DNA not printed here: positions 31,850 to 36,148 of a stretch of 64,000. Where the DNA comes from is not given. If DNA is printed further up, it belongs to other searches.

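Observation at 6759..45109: Mirror-image pair of giant surface filaments presenting the same head family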

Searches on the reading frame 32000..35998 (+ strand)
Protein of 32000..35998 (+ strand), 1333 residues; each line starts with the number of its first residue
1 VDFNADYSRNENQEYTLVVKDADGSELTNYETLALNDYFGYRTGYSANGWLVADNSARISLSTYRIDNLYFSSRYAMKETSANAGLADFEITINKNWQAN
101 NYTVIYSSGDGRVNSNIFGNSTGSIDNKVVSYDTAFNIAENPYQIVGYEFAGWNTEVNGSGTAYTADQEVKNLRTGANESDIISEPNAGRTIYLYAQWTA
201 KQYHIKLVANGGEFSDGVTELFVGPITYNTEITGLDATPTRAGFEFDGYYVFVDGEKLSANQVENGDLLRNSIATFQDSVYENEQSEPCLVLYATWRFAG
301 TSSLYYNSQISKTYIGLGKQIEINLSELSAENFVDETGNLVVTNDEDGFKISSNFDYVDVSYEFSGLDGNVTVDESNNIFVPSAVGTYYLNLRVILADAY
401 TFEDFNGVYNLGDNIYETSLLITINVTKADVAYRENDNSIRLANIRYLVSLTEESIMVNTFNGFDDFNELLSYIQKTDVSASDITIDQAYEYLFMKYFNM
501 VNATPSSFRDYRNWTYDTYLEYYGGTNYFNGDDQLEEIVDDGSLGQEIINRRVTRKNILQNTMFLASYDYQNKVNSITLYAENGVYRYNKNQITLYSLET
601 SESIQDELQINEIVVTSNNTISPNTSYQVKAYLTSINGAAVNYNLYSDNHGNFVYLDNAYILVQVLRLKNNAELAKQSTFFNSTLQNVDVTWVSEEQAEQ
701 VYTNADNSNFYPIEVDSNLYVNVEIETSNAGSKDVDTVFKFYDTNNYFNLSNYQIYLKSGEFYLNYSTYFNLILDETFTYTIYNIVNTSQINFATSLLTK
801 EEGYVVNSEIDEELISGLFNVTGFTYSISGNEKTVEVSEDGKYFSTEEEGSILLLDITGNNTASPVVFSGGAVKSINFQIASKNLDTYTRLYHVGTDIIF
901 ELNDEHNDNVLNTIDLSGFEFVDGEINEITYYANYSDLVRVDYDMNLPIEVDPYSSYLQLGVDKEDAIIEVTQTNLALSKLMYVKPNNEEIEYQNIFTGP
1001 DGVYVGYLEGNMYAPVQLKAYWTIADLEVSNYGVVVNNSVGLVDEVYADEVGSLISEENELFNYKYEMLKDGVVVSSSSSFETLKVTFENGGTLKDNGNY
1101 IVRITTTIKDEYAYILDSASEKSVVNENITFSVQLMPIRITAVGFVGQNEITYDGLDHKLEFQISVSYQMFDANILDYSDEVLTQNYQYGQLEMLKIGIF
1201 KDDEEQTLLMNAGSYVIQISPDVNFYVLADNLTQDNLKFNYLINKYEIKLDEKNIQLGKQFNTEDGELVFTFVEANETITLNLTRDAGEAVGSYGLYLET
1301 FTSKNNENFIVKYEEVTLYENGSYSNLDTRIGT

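Call 67: search_protein_families(library=pfam, proteins=[window:32000-35998:+], max_evalue=1)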
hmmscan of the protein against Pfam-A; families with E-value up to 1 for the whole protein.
window:32000-35998:+ (1333 aa): 3 families
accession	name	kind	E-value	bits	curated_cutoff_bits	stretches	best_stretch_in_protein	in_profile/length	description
PF09479.16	Flg_new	-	4.3e-07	30.4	27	2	102-171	1-55/65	Listeria-Bacteroides repeat domain (List_Bact_rpt)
PF18676.6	MBG_2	-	0.11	13.5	25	1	1272-1308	26-61/72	MBG domain (YGX type)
PF13205.12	Big_5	-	0.13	13.5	23.6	1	1071-1114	50-93/105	Bacterial Ig-like domain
